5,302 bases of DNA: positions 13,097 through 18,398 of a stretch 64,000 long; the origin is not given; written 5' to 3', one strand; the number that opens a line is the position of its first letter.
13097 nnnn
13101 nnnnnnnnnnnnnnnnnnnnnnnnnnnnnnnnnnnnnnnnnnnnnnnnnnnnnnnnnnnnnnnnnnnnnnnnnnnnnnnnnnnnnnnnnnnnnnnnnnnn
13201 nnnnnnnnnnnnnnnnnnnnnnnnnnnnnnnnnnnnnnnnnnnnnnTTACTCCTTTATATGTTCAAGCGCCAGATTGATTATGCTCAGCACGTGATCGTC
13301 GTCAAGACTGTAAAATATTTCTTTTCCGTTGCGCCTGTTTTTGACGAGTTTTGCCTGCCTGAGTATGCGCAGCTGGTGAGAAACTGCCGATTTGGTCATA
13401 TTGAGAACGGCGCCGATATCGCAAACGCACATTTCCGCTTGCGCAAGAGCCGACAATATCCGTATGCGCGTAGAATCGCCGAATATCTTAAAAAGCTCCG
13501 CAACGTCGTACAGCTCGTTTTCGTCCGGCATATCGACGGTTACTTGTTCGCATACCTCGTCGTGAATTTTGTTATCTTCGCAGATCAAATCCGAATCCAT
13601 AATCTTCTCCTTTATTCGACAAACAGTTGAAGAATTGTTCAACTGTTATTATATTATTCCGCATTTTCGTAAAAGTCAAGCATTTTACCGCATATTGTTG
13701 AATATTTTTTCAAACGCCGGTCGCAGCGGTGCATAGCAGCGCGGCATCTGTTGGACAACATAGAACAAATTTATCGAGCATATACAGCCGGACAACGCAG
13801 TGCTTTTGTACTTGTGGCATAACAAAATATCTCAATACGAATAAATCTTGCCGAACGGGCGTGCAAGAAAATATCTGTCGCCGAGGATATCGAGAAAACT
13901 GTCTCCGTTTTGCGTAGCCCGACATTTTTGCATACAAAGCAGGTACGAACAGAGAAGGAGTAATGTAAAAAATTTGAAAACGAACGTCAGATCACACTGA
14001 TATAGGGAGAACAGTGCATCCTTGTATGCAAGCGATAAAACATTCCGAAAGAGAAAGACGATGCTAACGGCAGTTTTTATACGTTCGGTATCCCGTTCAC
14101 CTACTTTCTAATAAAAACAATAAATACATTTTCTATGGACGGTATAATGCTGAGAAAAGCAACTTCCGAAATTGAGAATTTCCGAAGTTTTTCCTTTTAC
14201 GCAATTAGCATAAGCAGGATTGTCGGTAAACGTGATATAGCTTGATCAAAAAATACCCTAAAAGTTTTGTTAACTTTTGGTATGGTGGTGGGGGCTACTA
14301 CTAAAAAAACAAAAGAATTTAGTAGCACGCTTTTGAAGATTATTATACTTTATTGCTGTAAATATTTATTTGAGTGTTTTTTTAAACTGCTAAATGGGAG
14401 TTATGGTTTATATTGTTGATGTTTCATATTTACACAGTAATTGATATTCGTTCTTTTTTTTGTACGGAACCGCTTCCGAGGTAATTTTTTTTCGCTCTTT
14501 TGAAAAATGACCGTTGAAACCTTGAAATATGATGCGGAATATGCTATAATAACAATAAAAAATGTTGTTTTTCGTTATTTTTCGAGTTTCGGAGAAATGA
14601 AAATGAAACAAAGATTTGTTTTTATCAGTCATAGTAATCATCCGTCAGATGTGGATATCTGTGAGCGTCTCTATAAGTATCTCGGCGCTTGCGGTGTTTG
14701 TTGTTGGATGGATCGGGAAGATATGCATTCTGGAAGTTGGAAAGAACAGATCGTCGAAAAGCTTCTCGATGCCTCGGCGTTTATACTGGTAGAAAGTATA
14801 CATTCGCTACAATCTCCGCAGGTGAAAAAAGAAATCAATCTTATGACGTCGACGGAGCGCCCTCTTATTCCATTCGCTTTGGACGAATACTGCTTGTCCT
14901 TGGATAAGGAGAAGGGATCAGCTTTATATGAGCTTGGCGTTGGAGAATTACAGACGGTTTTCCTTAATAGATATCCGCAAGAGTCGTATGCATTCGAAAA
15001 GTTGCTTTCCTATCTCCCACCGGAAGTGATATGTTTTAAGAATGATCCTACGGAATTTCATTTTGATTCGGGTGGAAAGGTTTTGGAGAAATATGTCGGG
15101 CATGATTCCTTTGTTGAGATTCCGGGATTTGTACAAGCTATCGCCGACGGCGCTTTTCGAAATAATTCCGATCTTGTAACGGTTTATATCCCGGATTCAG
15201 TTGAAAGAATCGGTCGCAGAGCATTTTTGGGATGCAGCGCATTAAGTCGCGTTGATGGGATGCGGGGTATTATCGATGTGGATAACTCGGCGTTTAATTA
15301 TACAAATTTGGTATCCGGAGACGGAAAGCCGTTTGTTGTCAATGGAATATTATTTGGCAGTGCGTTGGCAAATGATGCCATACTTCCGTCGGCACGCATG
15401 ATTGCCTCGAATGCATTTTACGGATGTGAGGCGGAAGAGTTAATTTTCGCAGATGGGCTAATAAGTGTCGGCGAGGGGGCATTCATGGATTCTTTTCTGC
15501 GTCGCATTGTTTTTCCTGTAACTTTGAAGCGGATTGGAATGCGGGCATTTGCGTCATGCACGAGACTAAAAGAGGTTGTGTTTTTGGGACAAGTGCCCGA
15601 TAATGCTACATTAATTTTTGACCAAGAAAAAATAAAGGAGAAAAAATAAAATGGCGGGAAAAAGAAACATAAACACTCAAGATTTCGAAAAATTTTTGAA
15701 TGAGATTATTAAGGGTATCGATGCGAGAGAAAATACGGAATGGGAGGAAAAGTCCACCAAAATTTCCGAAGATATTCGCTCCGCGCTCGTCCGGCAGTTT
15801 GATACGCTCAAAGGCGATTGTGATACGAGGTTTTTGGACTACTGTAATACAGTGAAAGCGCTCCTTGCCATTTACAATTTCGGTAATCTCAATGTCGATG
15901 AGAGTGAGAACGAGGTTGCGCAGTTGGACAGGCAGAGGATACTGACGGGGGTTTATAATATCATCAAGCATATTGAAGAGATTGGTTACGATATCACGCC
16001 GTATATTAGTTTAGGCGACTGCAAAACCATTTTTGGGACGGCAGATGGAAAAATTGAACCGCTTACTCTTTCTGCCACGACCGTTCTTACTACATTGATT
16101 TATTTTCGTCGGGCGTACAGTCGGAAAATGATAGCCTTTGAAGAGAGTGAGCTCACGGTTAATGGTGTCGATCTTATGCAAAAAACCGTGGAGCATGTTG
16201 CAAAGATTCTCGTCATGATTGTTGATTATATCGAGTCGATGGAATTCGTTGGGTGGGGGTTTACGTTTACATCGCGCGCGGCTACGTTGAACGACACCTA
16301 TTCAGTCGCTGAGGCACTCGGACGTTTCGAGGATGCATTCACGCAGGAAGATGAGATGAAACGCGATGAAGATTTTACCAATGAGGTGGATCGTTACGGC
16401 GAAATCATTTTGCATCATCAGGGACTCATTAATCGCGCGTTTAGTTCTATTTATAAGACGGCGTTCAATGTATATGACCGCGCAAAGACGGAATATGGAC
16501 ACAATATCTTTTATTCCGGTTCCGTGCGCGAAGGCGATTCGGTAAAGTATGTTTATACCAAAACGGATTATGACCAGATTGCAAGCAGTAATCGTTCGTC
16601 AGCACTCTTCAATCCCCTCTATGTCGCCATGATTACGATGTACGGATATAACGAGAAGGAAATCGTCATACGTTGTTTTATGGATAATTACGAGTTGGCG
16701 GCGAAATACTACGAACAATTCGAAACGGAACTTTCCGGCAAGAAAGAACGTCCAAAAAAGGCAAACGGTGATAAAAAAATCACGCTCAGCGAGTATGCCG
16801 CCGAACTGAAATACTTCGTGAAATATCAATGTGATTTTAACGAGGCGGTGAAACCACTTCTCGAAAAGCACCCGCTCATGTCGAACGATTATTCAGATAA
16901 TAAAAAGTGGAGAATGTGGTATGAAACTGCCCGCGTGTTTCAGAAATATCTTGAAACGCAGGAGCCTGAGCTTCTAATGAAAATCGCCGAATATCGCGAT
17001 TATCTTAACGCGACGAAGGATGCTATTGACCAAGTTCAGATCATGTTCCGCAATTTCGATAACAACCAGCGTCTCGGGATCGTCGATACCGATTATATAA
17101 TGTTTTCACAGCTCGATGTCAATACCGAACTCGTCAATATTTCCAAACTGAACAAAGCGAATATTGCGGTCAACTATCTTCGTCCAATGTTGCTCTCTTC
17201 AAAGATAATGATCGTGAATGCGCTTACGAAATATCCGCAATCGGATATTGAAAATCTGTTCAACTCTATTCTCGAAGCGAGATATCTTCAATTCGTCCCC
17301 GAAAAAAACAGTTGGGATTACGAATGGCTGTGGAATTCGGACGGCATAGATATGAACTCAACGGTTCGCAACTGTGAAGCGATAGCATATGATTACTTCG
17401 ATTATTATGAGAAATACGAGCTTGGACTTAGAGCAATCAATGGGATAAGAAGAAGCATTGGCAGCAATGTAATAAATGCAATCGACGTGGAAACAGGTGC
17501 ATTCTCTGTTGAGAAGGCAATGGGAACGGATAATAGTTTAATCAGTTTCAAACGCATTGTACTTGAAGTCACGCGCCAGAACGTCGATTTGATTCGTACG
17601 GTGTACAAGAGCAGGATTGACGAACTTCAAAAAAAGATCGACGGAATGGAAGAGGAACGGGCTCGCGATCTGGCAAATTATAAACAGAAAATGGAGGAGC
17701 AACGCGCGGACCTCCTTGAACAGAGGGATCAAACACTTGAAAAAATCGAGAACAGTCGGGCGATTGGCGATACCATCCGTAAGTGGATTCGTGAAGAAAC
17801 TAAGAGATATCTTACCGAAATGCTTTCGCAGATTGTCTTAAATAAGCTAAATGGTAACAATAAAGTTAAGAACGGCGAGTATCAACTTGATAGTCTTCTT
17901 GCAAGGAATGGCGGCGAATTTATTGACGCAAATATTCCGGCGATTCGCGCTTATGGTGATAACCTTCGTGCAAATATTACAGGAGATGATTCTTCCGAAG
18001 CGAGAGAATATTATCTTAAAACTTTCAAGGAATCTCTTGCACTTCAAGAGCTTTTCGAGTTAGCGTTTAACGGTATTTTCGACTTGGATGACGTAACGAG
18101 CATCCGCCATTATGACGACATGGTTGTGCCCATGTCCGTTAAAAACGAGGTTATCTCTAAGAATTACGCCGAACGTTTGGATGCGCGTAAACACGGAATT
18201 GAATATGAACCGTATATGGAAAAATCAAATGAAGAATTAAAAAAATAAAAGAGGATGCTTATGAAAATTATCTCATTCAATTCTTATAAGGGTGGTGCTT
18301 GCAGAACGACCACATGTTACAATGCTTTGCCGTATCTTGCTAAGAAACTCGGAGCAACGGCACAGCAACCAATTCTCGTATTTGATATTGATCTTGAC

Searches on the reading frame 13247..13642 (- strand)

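Call 25: search_protein_families(library=pfam, proteins=[window:13247-13642:-], max_evalue=0.001)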
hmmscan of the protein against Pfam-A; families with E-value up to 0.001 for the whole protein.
window:13247-13642:- (131 aa): 3 families
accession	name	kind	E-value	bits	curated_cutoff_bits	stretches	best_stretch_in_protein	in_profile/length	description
PF01022.26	HTH_5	-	1.4e-17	63.7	22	1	56-101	1-46/47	Bacterial regulatory protein, arsR family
PF12840.13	HTH_20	-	3.3e-07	30.6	27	1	55-101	2-49/51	Helix-turn-helix domain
PF12802.13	MarR_2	-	0.0005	20.6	27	1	59-105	7-55/61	MarR family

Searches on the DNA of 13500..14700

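Call 111: search_rna_families(source=window, start=13500, end=14700, threshold=evalue, max_evalue=1)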
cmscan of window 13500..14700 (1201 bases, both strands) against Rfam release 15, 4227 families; matches with E-value up to 1: 0.
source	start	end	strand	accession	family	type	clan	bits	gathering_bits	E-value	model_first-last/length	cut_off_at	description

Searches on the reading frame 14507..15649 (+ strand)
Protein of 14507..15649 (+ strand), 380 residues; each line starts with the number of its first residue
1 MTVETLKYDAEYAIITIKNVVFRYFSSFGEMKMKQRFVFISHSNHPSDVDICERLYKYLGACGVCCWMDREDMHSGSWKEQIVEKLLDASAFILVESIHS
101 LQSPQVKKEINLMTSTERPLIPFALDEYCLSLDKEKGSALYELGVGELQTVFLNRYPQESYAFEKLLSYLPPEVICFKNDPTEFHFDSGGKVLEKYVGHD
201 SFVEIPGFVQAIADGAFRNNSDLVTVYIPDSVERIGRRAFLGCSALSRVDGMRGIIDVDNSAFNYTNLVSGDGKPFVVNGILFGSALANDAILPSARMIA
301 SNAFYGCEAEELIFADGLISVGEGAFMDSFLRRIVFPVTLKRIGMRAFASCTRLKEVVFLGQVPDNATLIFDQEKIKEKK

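Call 5: search_protein_families(library=pfam, proteins=[window:14507-15649:+], max_evalue=0.1)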
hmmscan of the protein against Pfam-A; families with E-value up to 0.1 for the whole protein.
window:14507-15649:+ (380 aa): 2 families
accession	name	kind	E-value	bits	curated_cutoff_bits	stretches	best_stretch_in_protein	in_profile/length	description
PF13306.12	LRR_5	-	2.1e-24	86.3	27.7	2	295-374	21-101/127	BspA type Leucine rich repeat region (6 copies)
PF13676.11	TIR_2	-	1.9e-15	57.9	28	1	38-167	1-122/122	TIR domain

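Call 6: search_protein_families(library=padloc, proteins=[window:14507-15649:+], max_evalue=0.1)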
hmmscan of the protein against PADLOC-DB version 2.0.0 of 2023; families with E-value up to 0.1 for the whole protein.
window:14507-15649:+ (380 aa): 7 families
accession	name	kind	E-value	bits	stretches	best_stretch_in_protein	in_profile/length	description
PDLC02012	SAVED5--SAVED_TIR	-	7e-10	36.5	1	35-109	11-87/404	-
PDLC02421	Aga_TIR-PNTD1-PNTD2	-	3.3e-06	24.5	1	34-119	2-88/430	Class I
PDLC02403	Aga_TIR-PNTD1-PNTD2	-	3.5e-06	24.4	1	36-119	3-87/443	Class I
PDLC05062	PDC-S66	-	0.00038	18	1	32-95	145-207/282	-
PDLC00728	Effector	-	0.005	13.9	1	38-86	12-59/432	TIR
PDLC00426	ThsB1|ThsB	-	0.0057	14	1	32-121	234-329/352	TIR-like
PDLC00727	Effector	-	0.023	11.1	1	38-99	176-237/590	TIR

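Call 7: search_protein_families(library=ncbifam, proteins=[window:14507-15649:+], max_evalue=0.1)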
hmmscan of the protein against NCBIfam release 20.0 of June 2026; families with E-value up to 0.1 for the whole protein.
window:14507-15649:+ (380 aa): 2 families
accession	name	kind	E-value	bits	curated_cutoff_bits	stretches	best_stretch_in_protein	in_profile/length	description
NF047961.1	adhesin_HupY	equivalog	4.3e-07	28.4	1250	1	294-362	217-286/978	leucine-rich repeat adhesin HupY/LrrG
NF045861.1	glide_Gli349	exception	9e-05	19.3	1750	1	299-350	2691-2743/3169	gliding machinery surface structure protein Gli349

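Call 8: search_protein_families(library=phrogs, proteins=[window:14507-15649:+], max_evalue=0.1)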
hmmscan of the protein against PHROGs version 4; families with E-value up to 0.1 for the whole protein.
window:14507-15649:+ (380 aa): 2 families
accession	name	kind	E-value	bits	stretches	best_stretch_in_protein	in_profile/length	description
phrog_35892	-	unknown function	5.3e-15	55.1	1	182-363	55-247/1181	-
phrog_18805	-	unknown function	4.7e-09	36.6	2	305-363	307-365/457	-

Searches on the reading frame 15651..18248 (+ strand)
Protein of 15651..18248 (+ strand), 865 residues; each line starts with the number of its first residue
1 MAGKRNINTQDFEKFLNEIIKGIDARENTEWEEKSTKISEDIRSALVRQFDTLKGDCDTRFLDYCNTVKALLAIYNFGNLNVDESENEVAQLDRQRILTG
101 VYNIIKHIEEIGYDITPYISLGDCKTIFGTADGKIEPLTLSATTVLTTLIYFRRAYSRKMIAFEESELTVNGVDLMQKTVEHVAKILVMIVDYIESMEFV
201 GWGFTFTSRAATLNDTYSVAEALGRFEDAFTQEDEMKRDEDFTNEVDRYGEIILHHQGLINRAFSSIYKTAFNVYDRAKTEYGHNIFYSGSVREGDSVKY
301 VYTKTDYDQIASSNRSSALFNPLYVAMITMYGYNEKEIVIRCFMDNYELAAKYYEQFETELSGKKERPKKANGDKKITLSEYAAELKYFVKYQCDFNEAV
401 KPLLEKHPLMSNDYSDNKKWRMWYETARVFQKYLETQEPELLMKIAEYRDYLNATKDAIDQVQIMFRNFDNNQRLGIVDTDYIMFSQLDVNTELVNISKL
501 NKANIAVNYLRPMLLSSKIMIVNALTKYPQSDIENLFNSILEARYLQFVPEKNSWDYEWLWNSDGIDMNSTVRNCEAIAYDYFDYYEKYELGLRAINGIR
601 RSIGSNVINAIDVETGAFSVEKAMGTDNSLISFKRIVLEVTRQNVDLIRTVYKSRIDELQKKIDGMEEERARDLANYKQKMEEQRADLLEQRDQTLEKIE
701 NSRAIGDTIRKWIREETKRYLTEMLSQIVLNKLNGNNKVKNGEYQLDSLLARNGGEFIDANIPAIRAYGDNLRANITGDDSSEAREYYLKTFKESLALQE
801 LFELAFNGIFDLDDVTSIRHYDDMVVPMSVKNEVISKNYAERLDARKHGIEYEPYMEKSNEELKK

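Call 5: search_protein_families(library=pfam, proteins=[window:15651-18248:+], max_evalue=0.1)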
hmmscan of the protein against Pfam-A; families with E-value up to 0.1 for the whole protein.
window:15651-18248:+ (865 aa): 1 family
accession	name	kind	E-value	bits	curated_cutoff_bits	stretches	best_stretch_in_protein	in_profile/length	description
PF07516.18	SecA_SW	-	0.00056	20.5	26.7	1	653-726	8-82/200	SecA Wing and Scaffold domain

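Call 6: search_protein_families(library=padloc, proteins=[window:15651-18248:+], max_evalue=0.1)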
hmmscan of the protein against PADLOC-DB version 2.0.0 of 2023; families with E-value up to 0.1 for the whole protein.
window:15651-18248:+ (865 aa): 0 families

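Call 7: search_protein_families(library=ncbifam, proteins=[window:15651-18248:+], max_evalue=0.1)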
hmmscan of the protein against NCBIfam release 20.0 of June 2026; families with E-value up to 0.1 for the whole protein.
window:15651-18248:+ (865 aa): 0 families

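Call 8: search_protein_families(library=phrogs, proteins=[window:15651-18248:+], max_evalue=0.1)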
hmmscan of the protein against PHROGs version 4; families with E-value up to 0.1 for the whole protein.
window:15651-18248:+ (865 aa): 1 family
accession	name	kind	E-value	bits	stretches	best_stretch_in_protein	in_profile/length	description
phrog_21438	-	unknown function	0.011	16.9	1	361-396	7-42/80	-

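Call 62: search_solved_structures(query=A3, max_evalue=1)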
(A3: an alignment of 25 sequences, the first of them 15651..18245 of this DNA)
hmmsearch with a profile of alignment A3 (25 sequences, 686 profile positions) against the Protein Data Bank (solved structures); distinct sequences matched with E-value up to 1: 0.

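Call 64: find_homologous_proteins(query=A3, max_evalue=0.00001)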
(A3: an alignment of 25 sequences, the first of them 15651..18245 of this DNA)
Query A3 (25 sequences) (865 aa, profile of the alignment): 76 proteins with E <= 0.00001 among 8000 candidates.
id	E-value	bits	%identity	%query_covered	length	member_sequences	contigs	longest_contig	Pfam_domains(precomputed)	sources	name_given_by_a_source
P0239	2.2e-166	573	42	94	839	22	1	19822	-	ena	-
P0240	2.4e-166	573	100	100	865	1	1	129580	-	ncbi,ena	-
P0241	2.4e-159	550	84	100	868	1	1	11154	-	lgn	-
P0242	8.0e-157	542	37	93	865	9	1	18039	-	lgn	-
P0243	1.5e-155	538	66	99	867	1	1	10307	-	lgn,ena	-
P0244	6.6e-154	532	43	94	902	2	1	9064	-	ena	-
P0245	1.9e-153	531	37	95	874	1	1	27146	-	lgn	-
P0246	8.6e-152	525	32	89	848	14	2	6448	-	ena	-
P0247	1.9e-151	524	52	97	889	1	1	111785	-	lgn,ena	-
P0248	8.7e-151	522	38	92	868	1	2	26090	-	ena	-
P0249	3.3e-150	520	44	98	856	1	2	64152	-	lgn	-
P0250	7.6e-148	512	42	100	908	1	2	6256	-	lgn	-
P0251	8.9e-148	512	44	98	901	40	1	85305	-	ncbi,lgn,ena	-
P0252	1.7e-147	511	45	97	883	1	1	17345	-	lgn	-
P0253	9.6e-147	509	42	93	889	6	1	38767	-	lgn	-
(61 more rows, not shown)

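Call 78: predict_structure(alignment_id=A5)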
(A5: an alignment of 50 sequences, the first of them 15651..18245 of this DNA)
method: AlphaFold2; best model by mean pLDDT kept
length: 865 residues; sequences in the alignment: 50
mean_pLDDT: 80.2   pTM: 0.68
mean pLDDT of the five models: 80.2, 79.0, 78.6, 77.8, 76.7
residues with pLDDT >= 90: 277; 70-90: 406; 50-70: 152; < 50: 30
segments of 3 or more residues with pLDDT < 50: 1-10, 12-16, 856-865
pLDDT, mean of each block of 10 residues (from residue 1): 40 49 58 88 93 91 96 89 69 90 95 92 89 89 96 81 76 92 96 93 93 95 90 74 93 92 92 93 90 89 84 74 95 90 93 91 82 82 83 80 90 84 90 88 89 92 84 66 87 89 87 91 70 85 86 87 85 93 83 66 63 63 58 53 62 71 76 78 75 66 66 75 80 63 63 70 80 78 78 78 76 71 71 80 75 49 34
secondary structure, 60 per line:
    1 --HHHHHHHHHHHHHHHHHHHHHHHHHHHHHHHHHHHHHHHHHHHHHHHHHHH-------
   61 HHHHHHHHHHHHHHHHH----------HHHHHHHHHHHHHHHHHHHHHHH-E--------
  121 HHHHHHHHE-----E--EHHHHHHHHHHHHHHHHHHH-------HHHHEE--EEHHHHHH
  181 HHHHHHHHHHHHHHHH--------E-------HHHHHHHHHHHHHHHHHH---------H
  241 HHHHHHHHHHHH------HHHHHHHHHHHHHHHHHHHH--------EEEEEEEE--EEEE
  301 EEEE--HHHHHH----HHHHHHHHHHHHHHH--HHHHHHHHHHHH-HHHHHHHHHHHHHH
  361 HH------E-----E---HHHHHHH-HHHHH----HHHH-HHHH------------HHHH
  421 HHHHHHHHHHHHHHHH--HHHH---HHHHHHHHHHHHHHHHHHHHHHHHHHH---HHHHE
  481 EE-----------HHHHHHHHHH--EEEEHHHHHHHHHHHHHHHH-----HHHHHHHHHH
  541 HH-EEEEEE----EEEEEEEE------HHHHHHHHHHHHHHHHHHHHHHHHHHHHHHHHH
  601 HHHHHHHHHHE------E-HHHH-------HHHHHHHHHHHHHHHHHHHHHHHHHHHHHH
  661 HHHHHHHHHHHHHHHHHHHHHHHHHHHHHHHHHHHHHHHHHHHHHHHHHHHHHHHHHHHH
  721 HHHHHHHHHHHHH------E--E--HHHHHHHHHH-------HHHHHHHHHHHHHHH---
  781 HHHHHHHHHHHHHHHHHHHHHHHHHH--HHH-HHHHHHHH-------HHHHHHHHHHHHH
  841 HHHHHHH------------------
elements in order (helices of 4 or more, strands of 3 or more residues): H3-53 H61-77 H88-110 H121-128 H139-157 H165-168 H175-196 H213-230 H240-252 H259-278 E287-294 E297-304 H307-312 H317-331 H334-345 H347-362 H379-385 H387-391 H396-399 H401-404 H417-436 H439-442 H446-472 H476-479 E480-482 H494-503 E506-509 H510-525 H531-542 E544-549 E554-561 H568-610 H620-623 H631-733 H746-755 H763-777 H781-806 H813-820 H828-847

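Call 81: fold_search(model_id=the predicted structure, library=pdb)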
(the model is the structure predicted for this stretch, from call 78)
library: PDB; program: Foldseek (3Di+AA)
matches with E <= 10: 546; with E <= 0.001: 0
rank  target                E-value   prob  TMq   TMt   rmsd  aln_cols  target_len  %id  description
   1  6yj4_L                3.8e-02  0.15  0.09  0.10  27.9       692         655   12  Structure of Yarrowia lipolytica complex I at 2.7 A (released 2020-08-12)
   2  7r5k_K0               4.1e-02  0.15  0.09  0.08  38.9       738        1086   10  Human nuclear pore complex (constricted) (released 2022-06-22)
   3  4lx0_D                4.7e-02  0.33  0.11  0.20  26.1       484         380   11  Crystal structure of Myo5b globular tail domain in complex with active Rab11a (released 2013-11-20)
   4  7zjs_A                5.6e-02  0.14  0.10  0.09  33.6       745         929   12  Structural basis of centromeric cohesion protection by SGO1 (released 2023-04-26)
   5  3wb8_E                6.9e-02  0.33  0.10  0.18  24.2       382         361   13  Crystal Structure of MyoVa-GTD (released 2013-07-10)
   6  5t04_A                7.5e-02  0.13  0.08  0.12  25.9       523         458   10  STRUCTURE OF CONSTITUTIVELY ACTIVE NEUROTENSIN RECEPTOR (released 2016-12-21)
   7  3oe8_A                8.6e-02  0.11  0.07  0.12  28.9       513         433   11  Crystal structure of the CXCR4 chemokine receptor in complex with a small molecule antagonist IT1t in P1 spacegroup (released 2010-10-27)
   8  9mg8_B                9.3e-02  0.14  0.08  0.14  26.4       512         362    9  Crystal Structure of b-iTHR-110 (released 2025-12-17)
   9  7nyx_A                9.3e-02  0.06  0.07  0.05  79.7      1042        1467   12  Cryo-EM structure of the MukBEF-MatP-DNA monomer (closed conformation) (released 2021-07-07)
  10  5agd_A                9.7e-02  0.82  0.15  0.32  18.2       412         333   11  An inactive (D125N) variant of the catalytic domain, BcGH76, of Bacillus circulans Aman6 in complex with alpha-1,6-man (released 2015-03-25)
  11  4pk7_A                1.0e-01  0.12  0.10  0.10  32.6       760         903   11  crystal structure of human Stromal Antigen 2 (SA2) in complex with Sister Chromatid Cohesion protein 1 (Scc1) with bou (released 2014-09-03)
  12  4lx0_B                1.2e-01  0.16  0.10  0.18  26.2       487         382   10  Crystal structure of Myo5b globular tail domain in complex with active Rab11a (released 2013-11-20)
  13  9gm7_A                1.2e-01  0.05  0.06  0.05  71.3      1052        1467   11  MukBEF in a nucleotide-bound state with open neck gate (monomer) (released 2025-03-26)
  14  7rdr_A                1.2e-01  0.33  0.13  0.21  26.3       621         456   10  Circular tandem repeat protein with novel repeat topology and enhanced subunit contact surfaces (released 2021-09-01)
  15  7mno_B                1.2e-01  0.11  0.08  0.11  27.2       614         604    9  Crystal structure of the N-terminal domain of NUP358/RanBP2 (residues 1-752) I656V mutant in complex with Fab fragment (released 2022-06-15)
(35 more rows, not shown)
